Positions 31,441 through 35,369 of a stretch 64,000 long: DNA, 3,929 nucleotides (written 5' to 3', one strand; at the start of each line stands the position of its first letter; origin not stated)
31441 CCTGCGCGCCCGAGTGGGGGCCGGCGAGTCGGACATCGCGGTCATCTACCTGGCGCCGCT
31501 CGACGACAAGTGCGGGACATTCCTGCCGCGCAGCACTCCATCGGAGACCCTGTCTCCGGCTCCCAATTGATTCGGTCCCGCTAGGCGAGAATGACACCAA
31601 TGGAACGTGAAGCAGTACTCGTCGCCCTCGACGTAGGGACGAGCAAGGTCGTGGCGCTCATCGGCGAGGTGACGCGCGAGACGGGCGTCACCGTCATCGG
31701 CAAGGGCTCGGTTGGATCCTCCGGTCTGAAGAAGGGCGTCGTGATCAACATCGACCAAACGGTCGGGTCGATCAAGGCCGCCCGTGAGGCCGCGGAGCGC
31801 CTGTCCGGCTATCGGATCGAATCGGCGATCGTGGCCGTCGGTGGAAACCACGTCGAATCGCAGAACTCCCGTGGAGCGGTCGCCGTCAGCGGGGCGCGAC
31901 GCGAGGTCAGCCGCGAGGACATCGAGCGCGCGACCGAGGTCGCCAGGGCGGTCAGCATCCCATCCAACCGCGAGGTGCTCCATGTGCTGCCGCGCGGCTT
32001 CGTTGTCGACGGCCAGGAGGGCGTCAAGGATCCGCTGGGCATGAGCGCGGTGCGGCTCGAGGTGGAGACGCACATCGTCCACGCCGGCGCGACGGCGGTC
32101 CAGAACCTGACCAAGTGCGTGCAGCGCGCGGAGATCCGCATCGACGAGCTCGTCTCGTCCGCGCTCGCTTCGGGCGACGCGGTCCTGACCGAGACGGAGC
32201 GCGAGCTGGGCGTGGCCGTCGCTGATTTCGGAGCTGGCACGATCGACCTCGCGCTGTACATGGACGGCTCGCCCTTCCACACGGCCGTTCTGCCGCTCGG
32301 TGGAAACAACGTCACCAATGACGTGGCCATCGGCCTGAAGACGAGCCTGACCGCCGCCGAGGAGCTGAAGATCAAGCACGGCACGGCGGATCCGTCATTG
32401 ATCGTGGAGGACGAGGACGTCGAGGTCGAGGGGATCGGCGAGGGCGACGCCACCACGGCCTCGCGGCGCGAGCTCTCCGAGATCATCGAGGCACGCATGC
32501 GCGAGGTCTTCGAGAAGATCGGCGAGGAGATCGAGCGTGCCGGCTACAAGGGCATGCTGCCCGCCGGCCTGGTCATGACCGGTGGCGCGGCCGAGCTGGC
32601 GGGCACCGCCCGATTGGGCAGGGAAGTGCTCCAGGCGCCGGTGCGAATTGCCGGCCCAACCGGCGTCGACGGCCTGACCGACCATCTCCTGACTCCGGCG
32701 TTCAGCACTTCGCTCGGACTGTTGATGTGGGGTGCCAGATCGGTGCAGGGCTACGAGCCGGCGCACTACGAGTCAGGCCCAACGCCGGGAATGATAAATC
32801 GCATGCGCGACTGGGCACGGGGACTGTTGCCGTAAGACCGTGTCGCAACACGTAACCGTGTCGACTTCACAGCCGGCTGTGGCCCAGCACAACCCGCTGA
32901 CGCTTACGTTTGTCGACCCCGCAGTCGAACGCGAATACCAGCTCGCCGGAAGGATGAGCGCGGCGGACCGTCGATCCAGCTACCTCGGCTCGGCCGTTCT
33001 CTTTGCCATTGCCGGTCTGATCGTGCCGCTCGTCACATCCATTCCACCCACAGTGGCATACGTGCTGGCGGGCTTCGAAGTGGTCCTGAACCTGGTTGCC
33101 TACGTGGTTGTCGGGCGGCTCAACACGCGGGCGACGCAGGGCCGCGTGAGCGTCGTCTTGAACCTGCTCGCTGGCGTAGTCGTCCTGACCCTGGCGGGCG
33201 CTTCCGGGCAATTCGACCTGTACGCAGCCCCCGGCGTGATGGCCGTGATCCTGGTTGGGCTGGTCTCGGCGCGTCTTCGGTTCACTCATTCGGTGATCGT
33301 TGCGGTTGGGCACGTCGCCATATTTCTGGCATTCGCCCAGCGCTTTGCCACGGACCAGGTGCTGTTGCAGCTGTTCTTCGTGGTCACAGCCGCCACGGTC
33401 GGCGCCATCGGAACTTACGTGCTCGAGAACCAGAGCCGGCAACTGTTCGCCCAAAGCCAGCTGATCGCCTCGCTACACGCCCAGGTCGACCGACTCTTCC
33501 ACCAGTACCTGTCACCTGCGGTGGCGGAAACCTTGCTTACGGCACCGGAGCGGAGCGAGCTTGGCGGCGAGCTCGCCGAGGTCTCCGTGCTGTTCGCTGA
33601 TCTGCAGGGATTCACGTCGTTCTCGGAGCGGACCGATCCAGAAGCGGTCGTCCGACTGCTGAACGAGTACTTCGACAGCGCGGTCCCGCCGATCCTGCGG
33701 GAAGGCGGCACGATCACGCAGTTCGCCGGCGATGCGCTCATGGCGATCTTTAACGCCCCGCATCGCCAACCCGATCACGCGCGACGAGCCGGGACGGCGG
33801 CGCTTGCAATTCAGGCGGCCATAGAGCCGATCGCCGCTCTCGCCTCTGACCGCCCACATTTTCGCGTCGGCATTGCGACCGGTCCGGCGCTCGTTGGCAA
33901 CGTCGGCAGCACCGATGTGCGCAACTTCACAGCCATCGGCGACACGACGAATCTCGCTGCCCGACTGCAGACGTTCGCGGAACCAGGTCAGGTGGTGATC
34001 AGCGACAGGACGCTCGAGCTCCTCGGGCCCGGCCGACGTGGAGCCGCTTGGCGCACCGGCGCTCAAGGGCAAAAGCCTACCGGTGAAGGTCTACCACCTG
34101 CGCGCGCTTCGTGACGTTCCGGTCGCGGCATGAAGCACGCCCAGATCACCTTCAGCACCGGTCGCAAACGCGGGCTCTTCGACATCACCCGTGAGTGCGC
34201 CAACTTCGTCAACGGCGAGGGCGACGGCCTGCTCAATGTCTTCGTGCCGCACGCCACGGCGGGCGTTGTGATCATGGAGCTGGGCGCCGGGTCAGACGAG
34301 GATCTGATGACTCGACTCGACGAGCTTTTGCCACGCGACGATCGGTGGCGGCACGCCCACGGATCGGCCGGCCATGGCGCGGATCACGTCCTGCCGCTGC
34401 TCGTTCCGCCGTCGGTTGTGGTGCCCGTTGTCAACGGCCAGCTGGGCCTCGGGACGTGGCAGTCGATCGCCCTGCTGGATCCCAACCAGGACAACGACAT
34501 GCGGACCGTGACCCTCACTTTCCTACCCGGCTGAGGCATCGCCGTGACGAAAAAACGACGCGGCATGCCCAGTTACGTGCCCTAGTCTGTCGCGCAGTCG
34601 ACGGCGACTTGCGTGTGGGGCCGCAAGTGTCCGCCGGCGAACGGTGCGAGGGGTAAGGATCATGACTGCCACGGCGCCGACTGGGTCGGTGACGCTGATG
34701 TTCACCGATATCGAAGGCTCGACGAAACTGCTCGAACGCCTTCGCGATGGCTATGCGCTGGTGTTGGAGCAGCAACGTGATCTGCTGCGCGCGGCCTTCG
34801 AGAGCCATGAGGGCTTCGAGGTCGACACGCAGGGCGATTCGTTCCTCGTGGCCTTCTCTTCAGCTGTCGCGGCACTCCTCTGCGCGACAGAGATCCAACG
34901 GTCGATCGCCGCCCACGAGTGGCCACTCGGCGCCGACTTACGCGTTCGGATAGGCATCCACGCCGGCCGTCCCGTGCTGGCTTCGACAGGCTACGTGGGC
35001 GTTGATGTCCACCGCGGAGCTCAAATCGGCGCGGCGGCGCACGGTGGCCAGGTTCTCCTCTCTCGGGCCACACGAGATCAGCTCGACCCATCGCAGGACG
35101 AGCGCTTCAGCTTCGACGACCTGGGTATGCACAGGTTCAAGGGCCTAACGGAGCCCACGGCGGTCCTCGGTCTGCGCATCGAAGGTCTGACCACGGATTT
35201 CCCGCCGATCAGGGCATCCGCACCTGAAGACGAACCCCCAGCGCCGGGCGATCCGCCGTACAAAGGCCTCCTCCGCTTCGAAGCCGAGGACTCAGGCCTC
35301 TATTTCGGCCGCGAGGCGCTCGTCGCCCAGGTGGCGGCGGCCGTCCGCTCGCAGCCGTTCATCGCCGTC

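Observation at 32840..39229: A cyclic-nucleotide / STAND-NTPase gene island is wedged between ftsA and ftsZ inside the dcw cluster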

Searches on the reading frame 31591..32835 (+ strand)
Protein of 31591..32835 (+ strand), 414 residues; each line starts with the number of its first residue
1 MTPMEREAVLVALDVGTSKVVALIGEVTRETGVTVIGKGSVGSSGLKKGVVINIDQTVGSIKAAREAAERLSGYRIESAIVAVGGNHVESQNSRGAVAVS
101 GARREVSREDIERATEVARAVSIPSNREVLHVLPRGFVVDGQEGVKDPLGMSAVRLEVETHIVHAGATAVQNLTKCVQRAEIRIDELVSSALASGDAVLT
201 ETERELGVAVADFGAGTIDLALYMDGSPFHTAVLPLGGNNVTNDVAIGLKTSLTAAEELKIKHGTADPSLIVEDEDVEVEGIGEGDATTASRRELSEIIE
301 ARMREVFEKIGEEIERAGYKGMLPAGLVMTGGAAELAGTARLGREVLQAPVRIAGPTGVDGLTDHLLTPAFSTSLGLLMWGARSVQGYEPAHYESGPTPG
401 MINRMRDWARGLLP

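Call 4: search_protein_families(library=pfam, proteins=[window:31591-32835:+], max_evalue=0.01)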
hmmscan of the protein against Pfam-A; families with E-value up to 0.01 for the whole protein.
window:31591-32835:+ (414 aa): 4 families
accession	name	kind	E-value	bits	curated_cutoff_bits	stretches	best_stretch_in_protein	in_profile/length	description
PF14450.12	FtsA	-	6.5e-40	136.9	31.8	2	209-376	1-127/127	Cell division protein FtsA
PF02491.25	SHS2_FTSA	-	9.9e-31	106.4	25.4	1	85-163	1-78/79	SHS2 domain inserted in FTSA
PF11104.14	PilM_2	-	0.00011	21.8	27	0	194-263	168-237/340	Type IV pilus assembly protein PilM;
PF17258.7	DUF5324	-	0.0078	16.3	27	1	61-114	93-144/220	Family of unknown function (DUF5324)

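Call 5: find_related_loci(query=window:31591-32835:+, collection=genome_contigs, flank=10000)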
Query window:31591-32835:+ (414 aa) in genome_contigs; peptide patterns used: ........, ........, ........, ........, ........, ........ (x = any residue, [..] = any of these).
599 stretches matched a pattern (row limit reached: there are more); 538 encode a relative of the query (tblastn E <= 1e-3); the best 80 are kept; 80 distinct loci.
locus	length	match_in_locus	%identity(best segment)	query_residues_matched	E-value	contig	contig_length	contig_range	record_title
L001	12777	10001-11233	90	4-414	0e+0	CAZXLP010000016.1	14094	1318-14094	MAG TPA_asm: uncultured Anaerolineaceae bacterium isolate SRP136066_co1_296 genome assembly, contig: NODE_4989_length_14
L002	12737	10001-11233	91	4-414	0e+0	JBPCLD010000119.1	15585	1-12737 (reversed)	MAG: Candidatus Limnocylindrales bacterium isolate TH_ant_mag_69 S1Ck127_6987497_flag_0_multi_7.9616_len_15585, whole ge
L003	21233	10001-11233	89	4-414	0e+0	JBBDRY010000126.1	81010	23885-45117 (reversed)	MAG: Chloroflexota bacterium isolate LejiaC_67_23 Lejia_C_720_length_81010_cov_13, whole genome shotgun sequence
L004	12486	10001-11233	88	4-414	0e+0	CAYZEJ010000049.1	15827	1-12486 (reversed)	MAG TPA_asm: uncultured Anaerolineaceae bacterium isolate SRP136066_co1_124 genome assembly, contig: NODE_4018_length_15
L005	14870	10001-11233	85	4-414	0e+0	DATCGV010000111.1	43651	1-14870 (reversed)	MAG TPA_asm: Candidatus Limnocylindrales bacterium isolate SMAG_U7816 k141_94111, whole genome shotgun sequence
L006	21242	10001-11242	84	1-414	0e+0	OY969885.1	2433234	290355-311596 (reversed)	MAG: uncultured Chloroflexia bacterium isolate MFD01275.bin.c.5 genome assembly, chromosome: 1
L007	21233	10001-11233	84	4-414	0e+0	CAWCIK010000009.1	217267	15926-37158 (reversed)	MAG: uncultured Chloroflexia bacterium isolate MFD05442.bin.2.193 genome assembly, contig: contig_9530, whole genome sho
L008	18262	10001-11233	85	4-414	0e+0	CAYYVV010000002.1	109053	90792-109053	MAG TPA_asm: uncultured Anaerolineaceae bacterium isolate binchicken_co54_371 genome assembly, contig: NODE_211_length_1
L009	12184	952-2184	85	4-414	0e+0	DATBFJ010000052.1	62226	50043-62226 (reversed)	MAG TPA_asm: Candidatus Limnocylindrales bacterium isolate SMAG_U3808 k141_5316964, whole genome shotgun sequence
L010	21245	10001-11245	83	1-414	0e+0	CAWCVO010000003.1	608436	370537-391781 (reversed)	MAG: uncultured Chloroflexia bacterium isolate MFD05442.bin.1.98 genome assembly, contig: contig_41507, whole genome sho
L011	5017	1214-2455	84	4-414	0e+0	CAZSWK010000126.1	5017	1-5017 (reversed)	MAG TPA_asm: uncultured Anaerolineaceae bacterium isolate binchicken_co94_368 genome assembly, contig: NODE_25182_length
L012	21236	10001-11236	84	4-414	0e+0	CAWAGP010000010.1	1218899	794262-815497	MAG: uncultured Chloroflexia bacterium isolate MFD02416.bin.2.55 genome assembly, contig: contig_8227, whole genome shot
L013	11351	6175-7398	84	4-412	0e+0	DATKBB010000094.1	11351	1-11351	MAG TPA_asm: Candidatus Limnocylindria bacterium isolate SMAG_U14409 k141_1739673, whole genome shotgun sequence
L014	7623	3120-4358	83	1-414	0e+0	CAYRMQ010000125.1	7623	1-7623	MAG TPA_asm: uncultured Anaerolineaceae bacterium isolate SRP284430_co1_24 genome assembly, contig: NODE_7804_length_762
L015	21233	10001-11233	82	4-414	0e+0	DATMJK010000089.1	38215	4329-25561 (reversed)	MAG TPA_asm: Candidatus Limnocylindrales bacterium isolate SMAG_U13566 k141_51128, whole genome shotgun sequence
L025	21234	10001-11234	84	4-414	0e+0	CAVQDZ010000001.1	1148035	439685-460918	MAG: uncultured Chloroflexia bacterium isolate MFD02134.bin.2.238 genome assembly, contig: contig_10743, whole genome sh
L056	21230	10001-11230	67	4-414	9e-177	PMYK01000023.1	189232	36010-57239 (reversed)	MAG: Chloroflexi bacterium isolate fen_1029 73.20110800_E2D.56_contig_437, whole genome shotgun sequence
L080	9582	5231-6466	68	2-414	2e-173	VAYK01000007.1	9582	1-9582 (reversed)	MAG: Actinobacteria bacterium isolate AC_56 14_0903_13_30cm_scaffold_3541, whole genome shotgun sequence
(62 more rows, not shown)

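Call 50: search_protein_families(library=pfam, proteins=[L009:2226-2777:+, L009:2761-4224:+, L025:11276-11827:+, L025:11811-14147:+, L002:11750-12409:+, L056:11234-11725:+, L080:7211-7924:-], max_evalue=0.01)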
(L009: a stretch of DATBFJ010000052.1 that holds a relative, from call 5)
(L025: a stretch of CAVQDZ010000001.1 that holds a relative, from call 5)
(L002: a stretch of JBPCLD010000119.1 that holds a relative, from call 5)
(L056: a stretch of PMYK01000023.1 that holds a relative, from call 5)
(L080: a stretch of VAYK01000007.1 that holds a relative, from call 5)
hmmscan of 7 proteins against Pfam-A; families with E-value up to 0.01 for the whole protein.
L009:2226-2777:+ (184 aa): 5 families
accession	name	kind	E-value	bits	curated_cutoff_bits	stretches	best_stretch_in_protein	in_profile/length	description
PF04542.20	Sigma70_r2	-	1.3e-11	44.6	24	1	30-98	1-71/71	Sigma-70 region 2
PF08281.18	Sigma70_r4_2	-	4.3e-11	42.7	25.7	1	126-177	3-54/54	Sigma-70, region 4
PF04545.22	Sigma70_r4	-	1.8e-06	27.8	24.1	1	131-178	2-49/50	Sigma-70, region 4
PF07638.17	Sigma70_ECF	-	0.00078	19.8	21.1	0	82-171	85-173/185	ECF sigma factor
PF22980.2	Myb_DNA-bind_8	-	0.0076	16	27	0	153-177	23-48/50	Myb-like DNA-binding domain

L009:2761-4224:+ (488 aa): 0 families

L025:11276-11827:+ (184 aa): 4 families
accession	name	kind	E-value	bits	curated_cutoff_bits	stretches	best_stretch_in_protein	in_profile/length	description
PF08281.18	Sigma70_r4_2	-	3.3e-11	43.1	25.7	1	126-177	3-54/54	Sigma-70, region 4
PF04542.20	Sigma70_r2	-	3.4e-10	40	24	1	30-97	1-70/71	Sigma-70 region 2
PF04545.22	Sigma70_r4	-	1.2e-07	31.6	24.1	1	130-178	1-49/50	Sigma-70, region 4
PF07638.17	Sigma70_ECF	-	6.3e-07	29.9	21.1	1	83-180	86-182/185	ECF sigma factor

L025:11811-14147:+ (779 aa): 0 families

L002:11750-12409:+ (220 aa): 3 families
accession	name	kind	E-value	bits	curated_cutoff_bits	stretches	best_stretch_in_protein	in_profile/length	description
PF00578.27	AhpC-TSA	-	9.9e-28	97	26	1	6-144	1-122/124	AhpC/TSA family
PF10417.14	1-cysPrx_C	-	4.8e-15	55.7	21.1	1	166-205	1-41/41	C-terminal domain of 1-Cys peroxiredoxin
PF08534.16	Redoxin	-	1.5e-11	44.7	26.6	1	6-124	2-119/148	Redoxin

L056:11234-11725:+ (164 aa): 1 family
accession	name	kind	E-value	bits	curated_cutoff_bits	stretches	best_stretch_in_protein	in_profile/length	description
PF01230.28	HIT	-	2.2e-11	44.7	21.5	1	49-124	17-96/98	HIT domain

L080:7211-7924:- (238 aa): 1 family
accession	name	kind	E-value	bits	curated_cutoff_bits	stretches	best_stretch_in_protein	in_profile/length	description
PF13620.12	CarboxypepD_reg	-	0.0051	17.6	32.3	0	67-109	8-46/82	Carboxypeptidase regulatory-like domain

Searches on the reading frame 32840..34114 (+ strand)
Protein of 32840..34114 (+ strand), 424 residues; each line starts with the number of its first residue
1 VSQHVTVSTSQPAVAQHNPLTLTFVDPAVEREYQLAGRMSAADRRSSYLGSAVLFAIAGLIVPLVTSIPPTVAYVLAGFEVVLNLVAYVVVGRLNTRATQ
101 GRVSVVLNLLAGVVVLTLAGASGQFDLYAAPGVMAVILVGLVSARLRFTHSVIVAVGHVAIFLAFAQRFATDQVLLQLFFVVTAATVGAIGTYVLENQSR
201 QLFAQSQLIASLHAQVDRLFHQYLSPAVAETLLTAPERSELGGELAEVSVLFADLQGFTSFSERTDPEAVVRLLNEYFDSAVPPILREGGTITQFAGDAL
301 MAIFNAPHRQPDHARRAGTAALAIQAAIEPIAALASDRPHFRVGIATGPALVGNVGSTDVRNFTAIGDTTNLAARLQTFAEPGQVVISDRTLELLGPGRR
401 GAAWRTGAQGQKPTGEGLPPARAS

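Call 4: search_protein_families(library=pfam, proteins=[window:32840-34114:+], max_evalue=0.01)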
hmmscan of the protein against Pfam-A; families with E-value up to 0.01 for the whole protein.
window:32840-34114:+ (424 aa): 1 family
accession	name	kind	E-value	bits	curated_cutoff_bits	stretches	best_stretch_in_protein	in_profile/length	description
PF00211.25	Guanylate_cyc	-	2.5e-23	83.1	21.9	1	246-396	7-156/183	Adenylate and Guanylate cyclase catalytic domain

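Call 52: search_protein_families(library=padloc, proteins=[window:32840-34114:+], max_evalue=0.001)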
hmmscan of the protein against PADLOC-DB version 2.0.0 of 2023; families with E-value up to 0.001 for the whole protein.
window:32840-34114:+ (424 aa): 11 families
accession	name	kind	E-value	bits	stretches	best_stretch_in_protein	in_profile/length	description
PDLC00734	PycC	-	4e-25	86.7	1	194-405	138-354/374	Pycsar cyclase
PDLC02367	PycC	-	1.4e-20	71.7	1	244-395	40-192/226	-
PDLC00766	PycC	-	4.4e-16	57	1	245-393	42-193/232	Pycsar cyclase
PDLC00765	PycC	-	7e-13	46.4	1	247-395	257-412/477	Pycsar cyclase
PDLC02369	PycC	-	1.3e-09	36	1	244-395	43-191/248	-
PDLC02370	PycC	-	3e-09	34.7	1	251-395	85-238/340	-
PDLC02366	PycC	-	1.5e-08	32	1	271-396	75-202/486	-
PDLC00762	PycC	-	2.1e-07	28.2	1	270-396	76-207/508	Pycsar cyclase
PDLC00764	PycC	-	1.4e-06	25.5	1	248-394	95-252/449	Pycsar cyclase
PDLC02368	PycC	-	7.6e-06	23.7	1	244-382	41-184/234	-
PDLC00763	PycC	-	2.4e-05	21.9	1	244-393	50-205/268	Pycsar cyclase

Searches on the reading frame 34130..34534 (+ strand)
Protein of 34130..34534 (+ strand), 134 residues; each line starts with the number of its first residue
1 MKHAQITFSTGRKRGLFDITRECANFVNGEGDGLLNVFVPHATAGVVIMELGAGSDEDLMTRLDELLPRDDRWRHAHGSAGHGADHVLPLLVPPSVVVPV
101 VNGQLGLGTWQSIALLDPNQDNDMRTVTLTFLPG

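Call 4: search_protein_families(library=pfam, proteins=[window:34130-34534:+], max_evalue=0.01)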
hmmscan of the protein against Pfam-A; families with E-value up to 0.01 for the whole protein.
window:34130-34534:+ (134 aa): 1 family
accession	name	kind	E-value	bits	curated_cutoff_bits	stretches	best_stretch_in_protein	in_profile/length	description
PF01894.22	UPF0047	-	1.9e-26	92.9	27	1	18-130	1-116/117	Uncharacterised protein family UPF0047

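Call 52: search_protein_families(library=padloc, proteins=[window:34130-34534:+], max_evalue=0.001)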
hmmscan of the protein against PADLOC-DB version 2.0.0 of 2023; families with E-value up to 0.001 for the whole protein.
window:34130-34534:+ (134 aa): 0 families

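Call 59: find_related_loci(query=window:34130-34534:+, collection=metagenome_contigs, flank=10000)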
Query window:34130-34534:+ (134 aa) in metagenome_contigs; peptide patterns used: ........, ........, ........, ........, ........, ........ (x = any residue, [..] = any of these).
600 stretches matched a pattern (row limit reached: there are more); 224 encode a relative of the query (tblastn E <= 1e-3); the best 80 are kept; 80 distinct loci.
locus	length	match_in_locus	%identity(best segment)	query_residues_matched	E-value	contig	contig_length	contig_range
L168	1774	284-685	82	1-134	2e-75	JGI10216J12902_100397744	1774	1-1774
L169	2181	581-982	88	1-134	2e-65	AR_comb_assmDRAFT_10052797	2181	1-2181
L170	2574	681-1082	74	1-134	3e-64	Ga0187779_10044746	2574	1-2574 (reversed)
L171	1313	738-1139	74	1-134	3e-67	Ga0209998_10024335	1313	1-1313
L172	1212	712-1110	74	1-133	1e-66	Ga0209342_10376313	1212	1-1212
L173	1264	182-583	83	1-134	1e-64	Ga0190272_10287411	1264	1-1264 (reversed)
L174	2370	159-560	81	1-134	5e-58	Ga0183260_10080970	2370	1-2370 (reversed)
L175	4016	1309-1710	75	1-134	5e-57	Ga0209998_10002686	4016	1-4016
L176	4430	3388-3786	70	6-134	9e-57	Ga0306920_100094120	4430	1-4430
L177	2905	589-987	68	5-134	1e-55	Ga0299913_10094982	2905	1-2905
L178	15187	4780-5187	65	1-134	3e-55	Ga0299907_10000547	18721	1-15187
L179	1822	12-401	68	5-132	1e-55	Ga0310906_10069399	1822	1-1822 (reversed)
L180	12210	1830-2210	65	6-132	8e-53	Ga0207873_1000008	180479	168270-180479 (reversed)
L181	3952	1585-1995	58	1-134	1e-51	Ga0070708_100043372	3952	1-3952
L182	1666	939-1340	61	1-131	3e-52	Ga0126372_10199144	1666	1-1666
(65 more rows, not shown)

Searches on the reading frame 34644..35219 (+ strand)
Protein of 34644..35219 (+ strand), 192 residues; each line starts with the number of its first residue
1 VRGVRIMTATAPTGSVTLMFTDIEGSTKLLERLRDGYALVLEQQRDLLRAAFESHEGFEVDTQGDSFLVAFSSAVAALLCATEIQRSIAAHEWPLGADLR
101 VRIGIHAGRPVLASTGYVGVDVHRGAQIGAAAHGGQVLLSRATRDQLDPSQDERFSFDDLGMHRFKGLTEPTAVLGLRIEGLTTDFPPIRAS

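Call 38: search_solved_structures(query=window:34644-35219:+, max_evalue=0.001, show_alignments=3)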
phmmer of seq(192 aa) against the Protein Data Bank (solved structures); distinct sequences matched with E-value up to 0.001: 9.
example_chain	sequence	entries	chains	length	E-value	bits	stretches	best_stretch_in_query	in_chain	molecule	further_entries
4wp3_A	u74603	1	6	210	8.7e-23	84.5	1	10-167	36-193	Ma1120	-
5d0g_A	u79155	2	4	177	5.7e-22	81.8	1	15-167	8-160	Cyclase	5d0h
4wp9_A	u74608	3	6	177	2.1e-21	80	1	15-167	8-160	Ma1120 | Cyclase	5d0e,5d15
4wp8_A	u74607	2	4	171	2.3e-21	79.8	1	15-167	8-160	Ma1120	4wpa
1fx4_A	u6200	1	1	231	3.5e-16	63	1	11-96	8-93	RECEPTOR-TYPE ADENYLATE CYCLASE GRESAG 4.3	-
1ybt_A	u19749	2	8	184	5.8e-16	62.2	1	16-168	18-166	hydrolase, alpha/beta hydrolase fold family | lipJ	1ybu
1fx2_A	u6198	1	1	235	3.7e-15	59.6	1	11-96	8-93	RECEPTOR-TYPE ADENYLATE CYCLASE GRESAG 4.1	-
3mr7_A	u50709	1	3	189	4.2e-12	49.7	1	18-174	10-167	Adenylate/guanylate cyclase/hydrolase, alpha/beta fold family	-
3et6_A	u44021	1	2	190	0.00084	22.6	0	15-130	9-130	Soluble guanylyl cyclase beta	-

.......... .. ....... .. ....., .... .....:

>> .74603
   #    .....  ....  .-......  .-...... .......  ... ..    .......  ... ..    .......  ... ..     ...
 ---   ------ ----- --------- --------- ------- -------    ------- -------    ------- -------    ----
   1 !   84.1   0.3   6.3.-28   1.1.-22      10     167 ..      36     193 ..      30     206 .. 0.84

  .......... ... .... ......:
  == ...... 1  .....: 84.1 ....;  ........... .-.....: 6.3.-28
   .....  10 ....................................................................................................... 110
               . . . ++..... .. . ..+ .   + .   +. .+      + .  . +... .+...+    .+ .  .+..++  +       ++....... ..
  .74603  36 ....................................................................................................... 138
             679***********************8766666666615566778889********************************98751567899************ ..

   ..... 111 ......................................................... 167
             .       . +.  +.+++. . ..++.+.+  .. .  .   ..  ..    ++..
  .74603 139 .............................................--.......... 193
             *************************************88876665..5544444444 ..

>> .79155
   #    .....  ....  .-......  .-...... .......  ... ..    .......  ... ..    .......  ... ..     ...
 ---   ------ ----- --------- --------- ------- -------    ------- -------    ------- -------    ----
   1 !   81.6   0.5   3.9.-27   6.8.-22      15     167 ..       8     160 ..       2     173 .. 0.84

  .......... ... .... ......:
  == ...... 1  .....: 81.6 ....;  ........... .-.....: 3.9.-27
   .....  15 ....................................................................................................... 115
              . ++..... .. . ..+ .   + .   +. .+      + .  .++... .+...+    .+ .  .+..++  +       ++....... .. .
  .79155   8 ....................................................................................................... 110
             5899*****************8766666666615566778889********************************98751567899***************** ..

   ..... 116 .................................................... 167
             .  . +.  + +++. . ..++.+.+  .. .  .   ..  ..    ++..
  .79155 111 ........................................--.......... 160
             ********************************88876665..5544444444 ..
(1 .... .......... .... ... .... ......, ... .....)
